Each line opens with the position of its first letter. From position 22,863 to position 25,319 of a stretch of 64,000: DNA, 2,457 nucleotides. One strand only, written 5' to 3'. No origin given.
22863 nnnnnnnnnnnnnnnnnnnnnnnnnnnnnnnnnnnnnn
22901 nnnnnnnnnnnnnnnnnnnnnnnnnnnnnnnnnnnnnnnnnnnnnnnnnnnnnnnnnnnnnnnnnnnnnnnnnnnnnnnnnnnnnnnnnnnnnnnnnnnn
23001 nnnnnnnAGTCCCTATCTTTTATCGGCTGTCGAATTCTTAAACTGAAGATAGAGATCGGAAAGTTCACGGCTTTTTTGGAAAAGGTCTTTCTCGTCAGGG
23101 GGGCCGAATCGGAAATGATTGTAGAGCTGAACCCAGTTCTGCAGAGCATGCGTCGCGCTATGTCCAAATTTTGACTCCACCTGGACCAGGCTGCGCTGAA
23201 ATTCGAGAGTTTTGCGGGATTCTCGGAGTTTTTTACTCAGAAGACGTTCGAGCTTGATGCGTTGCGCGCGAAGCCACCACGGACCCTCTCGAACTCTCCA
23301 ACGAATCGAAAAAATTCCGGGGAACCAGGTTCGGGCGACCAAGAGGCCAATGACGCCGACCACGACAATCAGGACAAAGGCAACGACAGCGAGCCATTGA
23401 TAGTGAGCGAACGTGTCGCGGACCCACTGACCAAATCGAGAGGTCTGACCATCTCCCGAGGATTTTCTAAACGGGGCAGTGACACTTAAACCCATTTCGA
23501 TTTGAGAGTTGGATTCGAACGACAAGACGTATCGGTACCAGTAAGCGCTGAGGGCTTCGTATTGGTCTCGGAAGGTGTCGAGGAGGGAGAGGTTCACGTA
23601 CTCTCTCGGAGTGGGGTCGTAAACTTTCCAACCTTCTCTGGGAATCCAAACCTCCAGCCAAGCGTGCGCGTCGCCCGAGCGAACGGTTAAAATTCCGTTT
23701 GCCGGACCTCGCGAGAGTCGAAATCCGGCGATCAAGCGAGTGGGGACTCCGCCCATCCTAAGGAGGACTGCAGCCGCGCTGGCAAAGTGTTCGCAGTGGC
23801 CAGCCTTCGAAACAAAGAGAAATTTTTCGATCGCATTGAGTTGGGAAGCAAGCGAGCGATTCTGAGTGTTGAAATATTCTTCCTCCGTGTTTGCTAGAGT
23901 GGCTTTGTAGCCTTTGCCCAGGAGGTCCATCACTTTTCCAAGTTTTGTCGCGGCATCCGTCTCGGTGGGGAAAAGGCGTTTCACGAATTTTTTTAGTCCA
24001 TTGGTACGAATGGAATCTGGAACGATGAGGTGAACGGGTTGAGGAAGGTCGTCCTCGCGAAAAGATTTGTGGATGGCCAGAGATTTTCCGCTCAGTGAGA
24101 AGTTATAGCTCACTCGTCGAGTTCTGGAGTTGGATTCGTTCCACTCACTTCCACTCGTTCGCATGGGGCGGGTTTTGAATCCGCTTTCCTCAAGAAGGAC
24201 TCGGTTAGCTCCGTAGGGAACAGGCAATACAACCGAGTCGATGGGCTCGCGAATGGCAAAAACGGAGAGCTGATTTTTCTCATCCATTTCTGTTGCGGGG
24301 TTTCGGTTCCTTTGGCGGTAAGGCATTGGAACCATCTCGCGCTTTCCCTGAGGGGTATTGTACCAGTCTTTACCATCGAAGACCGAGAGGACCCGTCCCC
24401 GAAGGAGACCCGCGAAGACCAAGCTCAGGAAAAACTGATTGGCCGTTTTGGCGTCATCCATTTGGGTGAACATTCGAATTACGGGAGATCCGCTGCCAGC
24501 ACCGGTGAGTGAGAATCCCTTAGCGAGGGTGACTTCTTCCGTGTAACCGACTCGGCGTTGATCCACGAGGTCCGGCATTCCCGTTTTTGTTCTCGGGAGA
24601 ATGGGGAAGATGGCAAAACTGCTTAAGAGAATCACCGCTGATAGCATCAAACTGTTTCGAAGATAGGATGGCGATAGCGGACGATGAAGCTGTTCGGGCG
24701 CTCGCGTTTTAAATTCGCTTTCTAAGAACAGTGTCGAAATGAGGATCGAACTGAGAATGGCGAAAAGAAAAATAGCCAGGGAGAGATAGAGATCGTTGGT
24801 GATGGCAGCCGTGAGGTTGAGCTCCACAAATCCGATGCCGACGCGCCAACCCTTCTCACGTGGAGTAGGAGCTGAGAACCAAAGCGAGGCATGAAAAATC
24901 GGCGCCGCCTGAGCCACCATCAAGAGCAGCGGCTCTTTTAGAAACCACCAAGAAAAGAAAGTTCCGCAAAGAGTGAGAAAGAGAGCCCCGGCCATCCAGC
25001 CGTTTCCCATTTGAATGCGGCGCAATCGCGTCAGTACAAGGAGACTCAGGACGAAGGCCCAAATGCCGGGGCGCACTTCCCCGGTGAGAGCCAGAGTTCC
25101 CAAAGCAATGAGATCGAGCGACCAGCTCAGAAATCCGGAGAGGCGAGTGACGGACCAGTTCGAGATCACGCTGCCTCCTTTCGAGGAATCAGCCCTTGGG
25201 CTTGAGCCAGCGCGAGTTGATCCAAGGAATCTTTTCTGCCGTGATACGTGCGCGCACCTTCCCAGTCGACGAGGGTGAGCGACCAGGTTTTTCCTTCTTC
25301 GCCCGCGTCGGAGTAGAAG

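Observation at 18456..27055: Six-gene operon extending the MoxR-DUF58-transglutaminase triad with a HAMP receptor adenylate cyclase and two secreted proteins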

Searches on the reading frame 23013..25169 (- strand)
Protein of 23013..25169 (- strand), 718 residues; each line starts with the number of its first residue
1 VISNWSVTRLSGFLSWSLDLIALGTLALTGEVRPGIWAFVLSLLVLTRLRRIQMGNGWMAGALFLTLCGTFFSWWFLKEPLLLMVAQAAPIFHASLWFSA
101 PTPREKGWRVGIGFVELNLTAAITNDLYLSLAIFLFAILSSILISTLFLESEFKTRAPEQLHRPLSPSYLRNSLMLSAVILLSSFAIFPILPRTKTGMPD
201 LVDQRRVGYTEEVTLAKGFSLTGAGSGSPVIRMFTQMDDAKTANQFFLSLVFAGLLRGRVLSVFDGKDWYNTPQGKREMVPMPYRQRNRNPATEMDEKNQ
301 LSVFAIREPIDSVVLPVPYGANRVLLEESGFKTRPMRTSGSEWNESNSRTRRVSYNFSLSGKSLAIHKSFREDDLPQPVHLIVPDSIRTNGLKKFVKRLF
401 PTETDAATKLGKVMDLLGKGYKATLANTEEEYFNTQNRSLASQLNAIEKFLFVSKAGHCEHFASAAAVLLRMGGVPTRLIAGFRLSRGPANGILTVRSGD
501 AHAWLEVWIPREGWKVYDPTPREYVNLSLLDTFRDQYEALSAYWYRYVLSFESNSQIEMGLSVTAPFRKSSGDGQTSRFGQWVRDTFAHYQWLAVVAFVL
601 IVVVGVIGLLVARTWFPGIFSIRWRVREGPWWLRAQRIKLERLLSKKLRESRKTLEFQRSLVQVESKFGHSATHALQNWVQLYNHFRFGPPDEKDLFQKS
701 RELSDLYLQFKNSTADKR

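Call 4: search_protein_families(library=pfam, proteins=[window:23013-25169:-], max_evalue=0.01)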
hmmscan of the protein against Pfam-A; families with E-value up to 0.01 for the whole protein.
window:23013-25169:- (718 aa): 3 families
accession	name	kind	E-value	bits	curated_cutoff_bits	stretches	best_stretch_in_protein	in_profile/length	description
PF01841.26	Transglut_core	-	3.9e-17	62.9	23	1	444-519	40-108/108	Transglutaminase-like superfamily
PF11992.13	TgpA_N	-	1.4e-08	34.6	30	1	22-357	7-324/333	TgpA N-terminal domain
PF13471.12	Transglut_core3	-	0.0024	18.2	26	1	446-507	44-97/117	Transglutaminase-like superfamily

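Call 16: find_homologous_proteins(query=window:23013-25169:-)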
Query window:23013-25169:- (718 aa): 57 proteins with E <= 0.001 among 8000 candidates.
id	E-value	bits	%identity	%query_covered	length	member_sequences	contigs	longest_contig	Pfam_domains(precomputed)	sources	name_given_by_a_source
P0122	0.0e+0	1581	97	100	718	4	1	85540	PF11992.14,PF01841.26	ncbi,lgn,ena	-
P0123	8.6e-132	459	36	98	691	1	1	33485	PF11992.14,PF01841.26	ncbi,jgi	jgi:transglutaminase-like putative cysteine protease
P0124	1.5e-123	431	37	98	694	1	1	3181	PF11992.14,PF01841.26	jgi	jgi:protein-glutamine gamma-glutamyltransferase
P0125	1.1e-115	405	36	95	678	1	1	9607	PF01841.26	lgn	-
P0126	2.7e-112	394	36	87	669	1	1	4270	PF11992.14,PF01841.26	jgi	jgi:transglutaminase-like putative cysteine protease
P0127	1.3e-107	379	35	97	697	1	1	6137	PF11992.14,PF01841.26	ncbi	-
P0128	5.4e-105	370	33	95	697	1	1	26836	PF11992.14,PF01841.26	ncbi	-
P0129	1.7e-103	365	36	95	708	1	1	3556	PF13471.13,PF11992.14,PF01841.26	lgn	-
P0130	3.9e-86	308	32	98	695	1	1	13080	PF11992.14,PF01841.26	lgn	-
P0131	1.2e-85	306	33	95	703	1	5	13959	PF11992.14,PF01841.26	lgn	-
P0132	2.9e-82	295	33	95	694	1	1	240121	PF01841.26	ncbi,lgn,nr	ncbi:MAG: hypothetical protein JST04_12920 [Bdellovibrionales bacterium]|nr:hypothetical protein [Bd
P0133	2.0e-76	276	31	80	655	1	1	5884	PF11992.14,PF01841.26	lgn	-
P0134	4.0e-76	275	33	74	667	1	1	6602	PF11992.14,PF01841.26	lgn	-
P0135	4.6e-70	255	32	75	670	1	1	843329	PF11992.14,PF01841.26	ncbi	-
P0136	7.9e-63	231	30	73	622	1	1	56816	PF11992.14,PF01841.26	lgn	-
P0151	3.3e-14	70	26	59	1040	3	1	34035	PF11992.14,PF01882.26,PF13559.12,PF01841.26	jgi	-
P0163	1.3e-7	48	38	12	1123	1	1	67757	PF11992.14,PF01882.26,PF01841.26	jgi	jgi:transglutaminase-like putative cysteine protease/uncharacterized protein (DUF58 family)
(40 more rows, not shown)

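Call 17: find_encoding_contigs(protein=P0122, flank=10000, max_places=2)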
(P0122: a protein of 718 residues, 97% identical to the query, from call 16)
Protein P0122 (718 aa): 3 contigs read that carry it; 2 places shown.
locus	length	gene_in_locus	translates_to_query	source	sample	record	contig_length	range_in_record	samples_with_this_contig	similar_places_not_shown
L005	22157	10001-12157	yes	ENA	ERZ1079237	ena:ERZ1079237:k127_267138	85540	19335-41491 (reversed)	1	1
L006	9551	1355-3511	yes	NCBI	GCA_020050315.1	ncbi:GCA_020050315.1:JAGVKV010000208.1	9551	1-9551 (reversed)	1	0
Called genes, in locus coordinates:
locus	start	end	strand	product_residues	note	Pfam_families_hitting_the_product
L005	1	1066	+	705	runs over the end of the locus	PF03717:PBP_dimer, PF00905:Transpeptidase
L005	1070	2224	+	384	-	PF01098:FTSW_RODA_SPOVE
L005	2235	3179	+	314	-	PF04055:Radical_SAM, PF16199:Radical_SAM_C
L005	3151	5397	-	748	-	-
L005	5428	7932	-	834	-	PF04773:FecR, PF24421:Ig_J (faint)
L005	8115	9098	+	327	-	PF20030:bpMoxR, PF00004:AAA (weak), PF07726:AAA_3, PF07728:AAA_5, PF17863:AAA_lid_2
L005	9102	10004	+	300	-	-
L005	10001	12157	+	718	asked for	PF11992:TgpA_N, PF01841:Transglut_core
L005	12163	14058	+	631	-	PF00672:HAMP, PF00211:Guanylate_cyc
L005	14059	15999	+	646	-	-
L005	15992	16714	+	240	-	-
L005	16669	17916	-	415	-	PF21016:RlmN_N, PF04055:Radical_SAM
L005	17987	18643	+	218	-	PF01725:Ham1p_like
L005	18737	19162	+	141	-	-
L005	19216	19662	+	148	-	-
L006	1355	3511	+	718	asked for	PF11992:TgpA_N, PF01841:Transglut_core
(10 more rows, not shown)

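Call 18: find_encoding_contigs(protein=P0123, flank=10000, max_places=2)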
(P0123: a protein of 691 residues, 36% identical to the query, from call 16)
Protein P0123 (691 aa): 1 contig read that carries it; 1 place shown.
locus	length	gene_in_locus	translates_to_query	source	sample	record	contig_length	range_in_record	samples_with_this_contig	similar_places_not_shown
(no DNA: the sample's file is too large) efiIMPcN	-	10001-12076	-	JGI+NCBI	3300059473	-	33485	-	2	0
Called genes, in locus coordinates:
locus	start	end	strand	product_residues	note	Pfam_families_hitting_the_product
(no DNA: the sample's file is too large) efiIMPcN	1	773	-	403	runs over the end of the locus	PF22660:RS_preATP-grasp-like, PF02222:ATP-grasp, PF17769:PurK_C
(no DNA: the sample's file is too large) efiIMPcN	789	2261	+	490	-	PF01225:Mur_ligase, PF08245:Mur_ligase_M, PF02875:Mur_ligase_C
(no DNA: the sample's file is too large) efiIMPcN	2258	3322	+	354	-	PF01300:Sua5_yciO_yrdC, PF03481:Sua5_C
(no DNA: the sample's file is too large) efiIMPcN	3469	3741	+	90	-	-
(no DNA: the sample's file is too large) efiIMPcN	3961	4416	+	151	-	-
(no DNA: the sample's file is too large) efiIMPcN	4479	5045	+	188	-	-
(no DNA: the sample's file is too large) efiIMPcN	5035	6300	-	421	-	PF16491:Peptidase_M48_N, PF01435:Peptidase_M48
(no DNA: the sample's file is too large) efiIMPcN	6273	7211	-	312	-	PF01738:DLH (faint)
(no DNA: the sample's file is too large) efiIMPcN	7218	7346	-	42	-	-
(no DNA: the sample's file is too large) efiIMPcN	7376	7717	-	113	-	-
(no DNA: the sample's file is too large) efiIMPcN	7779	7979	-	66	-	-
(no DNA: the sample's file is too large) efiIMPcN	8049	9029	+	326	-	PF20030:bpMoxR, PF01078:Mg_chelatase (faint), PF00004:AAA, PF07726:AAA_3, PF07728:AAA_5, PF17863:AAA_lid_2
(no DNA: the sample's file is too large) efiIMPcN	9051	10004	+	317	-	-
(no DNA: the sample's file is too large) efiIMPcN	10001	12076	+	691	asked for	PF11992:TgpA_N, PF01841:Transglut_core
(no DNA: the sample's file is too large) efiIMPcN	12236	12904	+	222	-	PF16036:Chalcone_3, PF16035:Chalcone_2 (faint)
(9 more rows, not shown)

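Call 19: find_encoding_contigs(protein=P0132, flank=10000, max_places=2)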
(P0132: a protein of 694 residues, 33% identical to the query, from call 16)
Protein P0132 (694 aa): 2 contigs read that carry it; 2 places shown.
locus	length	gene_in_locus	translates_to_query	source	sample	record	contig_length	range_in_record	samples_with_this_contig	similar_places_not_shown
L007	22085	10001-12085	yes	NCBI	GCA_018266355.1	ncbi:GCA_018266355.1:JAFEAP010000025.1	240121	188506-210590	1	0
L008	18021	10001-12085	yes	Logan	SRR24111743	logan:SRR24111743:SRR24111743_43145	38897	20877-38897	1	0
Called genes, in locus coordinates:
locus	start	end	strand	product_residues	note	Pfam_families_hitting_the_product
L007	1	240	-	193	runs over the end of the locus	PF07508:Recombinase (faint)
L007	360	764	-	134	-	PF00376:MerR, PF13411:MerR_1, PF09278:MerR-DNA-bind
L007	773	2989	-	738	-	PF00403:HMA, PF00122:E1-E2_ATPase, PF00702:Hydrolase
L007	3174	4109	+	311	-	PF00248:Aldo_ket_red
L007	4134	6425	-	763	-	PF04116:FA_hydroxylase, PF00487:FA_desaturase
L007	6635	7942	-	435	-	PF20967:MASE7, PF00512:HisKA, PF02518:HATPase_c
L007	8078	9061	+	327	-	PF20030:bpMoxR (weak), PF01078:Mg_chelatase (faint), PF00004:AAA, PF07726:AAA_3, PF07728:AAA_5, PF17863:AAA_lid_2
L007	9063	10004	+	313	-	-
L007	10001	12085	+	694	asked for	PF01841:Transglut_core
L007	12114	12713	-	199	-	PF00578:AhpC-TSA, PF08534:Redoxin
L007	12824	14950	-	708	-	PF11412:DsbD_N, PF02683:DsbD_TM, PF13899:Thioredoxin_7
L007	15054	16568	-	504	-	-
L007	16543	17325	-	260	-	PF00535:Glycos_transf_2, PF13641:Glyco_tranf_2_3 (weak)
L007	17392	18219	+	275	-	PF00483:NTP_transferase, PF12804:NTP_transf_3 (weak)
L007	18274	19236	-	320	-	PF01370:Epimerase, PF16363:GDP_Man_Dehyd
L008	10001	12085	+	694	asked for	PF01841:Transglut_core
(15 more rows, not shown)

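Call 28: search_protein_families(library=ncbifam, proteins=[window:23013-25169:-], max_evalue=0.1)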
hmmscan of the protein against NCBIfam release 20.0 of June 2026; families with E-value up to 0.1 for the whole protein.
window:23013-25169:- (718 aa): 0 families

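Call 36: find_related_loci(query=A1, collection=genome_contigs, flank=8000)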
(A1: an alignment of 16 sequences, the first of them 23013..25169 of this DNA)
Query A1 (718 aa) in genome_contigs; peptide patterns used: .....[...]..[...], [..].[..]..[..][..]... (x = any residue, [..] = any of these).
600 stretches matched a pattern (row limit reached: there are more); 592 encode a relative of the query (tblastn E <= 1e-3); the best 80 are kept; 80 distinct loci.
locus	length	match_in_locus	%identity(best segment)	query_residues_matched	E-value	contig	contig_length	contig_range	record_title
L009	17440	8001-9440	30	39-559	5e-57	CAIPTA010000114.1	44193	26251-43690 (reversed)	MAG: Oligoflexia bacterium isolate T7-022_bin-565 genome assembly, contig: bin-565:114/202, whole genome shotgun sequenc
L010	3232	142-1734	27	172-706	2e-29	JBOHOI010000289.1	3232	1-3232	MAG: Nitrospiraceae bacterium isolate SD8032_metabat2.bin.4 NODE_14035_length_3232_cov_1.758454, whole genome shotgun se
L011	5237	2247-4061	26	111-706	8e-29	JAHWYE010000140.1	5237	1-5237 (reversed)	MAG: Nitrospirae bacterium isolate CR_Sed_300A_bin.33 scaffold_308, whole genome shotgun sequence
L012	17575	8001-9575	23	62-559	3e-28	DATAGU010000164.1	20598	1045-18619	MAG TPA_asm: Polyangia bacterium isolate SMAG_U6837 k141_1165595, whole genome shotgun sequence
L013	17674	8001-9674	27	18-570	4e-27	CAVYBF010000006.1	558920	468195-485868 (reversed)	MAG: uncultured Acidobacteriaceae bacterium isolate MFD03044.bin.1.103 genome assembly, contig: contig_12683, whole geno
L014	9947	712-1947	29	160-593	5e-27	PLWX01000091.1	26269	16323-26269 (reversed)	MAG: Acidobacteriaceae bacterium isolate palsa_359 73.20120700_P3D.64_contig_38239, whole genome shotgun sequence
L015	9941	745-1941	26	205-613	2e-26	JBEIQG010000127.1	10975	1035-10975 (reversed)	MAG: Nitrospira sp. isolate Sample-106-S6-bin-99 Sample_106_S6-bin_99-k141_1364184, whole genome shotgun sequence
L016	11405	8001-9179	25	173-583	2e-25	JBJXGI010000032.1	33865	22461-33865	MAG: Elusimicrobiota bacterium isolate F1F2.bin.33 k127_4329909, whole genome shotgun sequence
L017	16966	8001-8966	28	252-563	1e-24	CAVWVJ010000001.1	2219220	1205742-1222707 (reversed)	MAG: uncultured Acidobacteriaceae bacterium isolate MFD09671.bin.1.42 genome assembly, contig: contig_18415, whole genom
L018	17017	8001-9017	27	205-559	7e-24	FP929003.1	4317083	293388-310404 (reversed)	Candidatus Nitrospira defluvii chromosome, complete genome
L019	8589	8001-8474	34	412-582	6e-24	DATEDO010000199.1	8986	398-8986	MAG TPA_asm: Candidatus Methylomirabilota bacterium isolate SMAG_U8709 k141_314720, whole genome shotgun sequence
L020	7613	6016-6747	35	447-689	8e-24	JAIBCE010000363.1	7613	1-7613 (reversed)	MAG: Sandaracinaceae bacterium isolate SSF7 NODE_208790_length_7613_cov_7.725488, whole genome shotgun sequence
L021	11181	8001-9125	25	169-559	2e-23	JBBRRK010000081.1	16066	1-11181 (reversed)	MAG: Nitrospirales bacterium isolate La3-X1 Co_metawrap_457_K_14865454_L_16066_cov_12.9614, whole genome shotgun sequenc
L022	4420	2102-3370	26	114-557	1e-23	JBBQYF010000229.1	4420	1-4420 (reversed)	MAG: Elusimicrobiota bacterium isolate Co_metawrap_2151 Cmw_2151_k141_20227615_length_4420_cov_6.0000, whole genome shot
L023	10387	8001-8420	38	441-582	3e-23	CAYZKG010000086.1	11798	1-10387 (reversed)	MAG TPA_asm: uncultured Nitrospira sp. isolate binchicken_co21_433 genome assembly, contig: NODE_4174_length_11798_cov_6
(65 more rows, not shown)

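Call 40: find_encoding_contigs(protein=P0128, flank=8000, max_places=2)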
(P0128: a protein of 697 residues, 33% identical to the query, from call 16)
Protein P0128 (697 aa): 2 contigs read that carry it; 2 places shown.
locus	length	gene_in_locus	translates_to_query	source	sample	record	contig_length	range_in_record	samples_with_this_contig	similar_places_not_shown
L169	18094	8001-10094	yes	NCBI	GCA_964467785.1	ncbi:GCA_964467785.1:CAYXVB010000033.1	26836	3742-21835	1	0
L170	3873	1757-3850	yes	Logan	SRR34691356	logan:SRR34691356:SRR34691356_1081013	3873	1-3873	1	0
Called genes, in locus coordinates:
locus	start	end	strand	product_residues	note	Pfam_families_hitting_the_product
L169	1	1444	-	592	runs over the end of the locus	PF00496:SBP_bac_5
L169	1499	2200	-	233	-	-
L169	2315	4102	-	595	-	PF12569:NatA_aux_su (faint), PF13429:TPR_15 (faint), PF23914:TPR_CcmH_CycH (faint), PF13371:TPR_9 (weak), PF13432:TPR_16, PF14559:TPR_19, PF13432:TPR_16 (weak), PF14559:TPR_19 (weak), +14 more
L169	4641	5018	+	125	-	PF07879:PHB_acc_N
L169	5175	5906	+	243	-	-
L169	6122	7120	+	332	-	PF20030:bpMoxR, PF05496:RuvB_N (faint), PF00004:AAA, PF07726:AAA_3, PF07728:AAA_5, PF17863:AAA_lid_2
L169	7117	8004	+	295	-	-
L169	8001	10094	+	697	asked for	PF11992:TgpA_N, PF01841:Transglut_core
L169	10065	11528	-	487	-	PF01425:Amidase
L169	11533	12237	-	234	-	PF01430:HSP33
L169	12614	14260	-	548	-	PF00118:Cpn60_TCP1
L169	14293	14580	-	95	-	PF00166:Cpn10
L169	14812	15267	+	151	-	-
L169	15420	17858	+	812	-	PF26549:Tricorn_N, PF07676:PD40, PF04389:Peptidase_M28, PF13180:PDZ_2, PF17820:PDZ_6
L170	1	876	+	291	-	?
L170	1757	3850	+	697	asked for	PF11992:TgpA_N, PF01841:Transglut_core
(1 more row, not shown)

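Call 41: find_encoding_contigs(protein=P0127, flank=8000, max_places=2)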
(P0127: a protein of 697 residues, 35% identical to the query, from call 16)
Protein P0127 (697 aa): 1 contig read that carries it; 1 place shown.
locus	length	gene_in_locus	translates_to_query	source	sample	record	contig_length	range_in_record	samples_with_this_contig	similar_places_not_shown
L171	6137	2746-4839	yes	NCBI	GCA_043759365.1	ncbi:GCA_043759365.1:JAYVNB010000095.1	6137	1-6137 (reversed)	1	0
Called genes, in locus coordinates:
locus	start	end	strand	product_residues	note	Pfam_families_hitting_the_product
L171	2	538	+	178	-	?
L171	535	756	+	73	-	-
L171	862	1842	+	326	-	PF20030:bpMoxR, PF00004:AAA, PF07726:AAA_3, PF07728:AAA_5, PF17863:AAA_lid_2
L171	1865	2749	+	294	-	-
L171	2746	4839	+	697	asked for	PF11992:TgpA_N, PF01841:Transglut_core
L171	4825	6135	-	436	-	?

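Call 70: search_protein_families(library=padloc, proteins=[window:23013-25169:-], max_evalue=0.001)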
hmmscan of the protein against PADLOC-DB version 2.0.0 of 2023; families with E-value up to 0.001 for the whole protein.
window:23013-25169:- (718 aa): 0 families

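Call 75: find_encoding_contigs(protein=P0135, flank=7000, max_places=1)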
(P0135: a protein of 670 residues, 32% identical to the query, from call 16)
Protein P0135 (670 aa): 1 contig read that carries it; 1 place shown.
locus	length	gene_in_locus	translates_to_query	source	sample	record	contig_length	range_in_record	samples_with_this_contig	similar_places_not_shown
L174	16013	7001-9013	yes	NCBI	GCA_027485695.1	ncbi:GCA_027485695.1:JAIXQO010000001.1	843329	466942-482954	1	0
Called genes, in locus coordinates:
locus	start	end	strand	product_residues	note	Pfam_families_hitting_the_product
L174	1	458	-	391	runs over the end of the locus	-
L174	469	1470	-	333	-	PF01370:Epimerase, PF16363:GDP_Man_Dehyd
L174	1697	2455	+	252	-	PF00535:Glycos_transf_2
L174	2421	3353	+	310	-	PF01370:Epimerase, PF04321:RmlD_sub_bind, PF16363:GDP_Man_Dehyd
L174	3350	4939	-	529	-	PF09852:DUF2079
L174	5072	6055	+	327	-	PF00493:MCM (weak), PF05496:RuvB_N (faint), PF20030:bpMoxR, PF01078:Mg_chelatase (faint), PF00004:AAA, PF07726:AAA_3, PF07728:AAA_5, PF17863:AAA_lid_2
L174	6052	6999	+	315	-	-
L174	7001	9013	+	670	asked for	PF11992:TgpA_N (weak), PF01841:Transglut_core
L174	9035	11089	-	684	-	PF11412:DsbD_N, PF02683:DsbD_TM, PF13899:Thioredoxin_7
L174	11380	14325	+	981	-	-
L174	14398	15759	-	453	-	PF01041:DegT_DnrJ_EryC1, PF01053:Cys_Met_Meta_PP (weak), PF00155:Aminotran_1_2, PF00266:Aminotran_5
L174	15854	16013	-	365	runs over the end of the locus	PF00534:Glycos_transf_1, PF13692:Glyco_trans_1_4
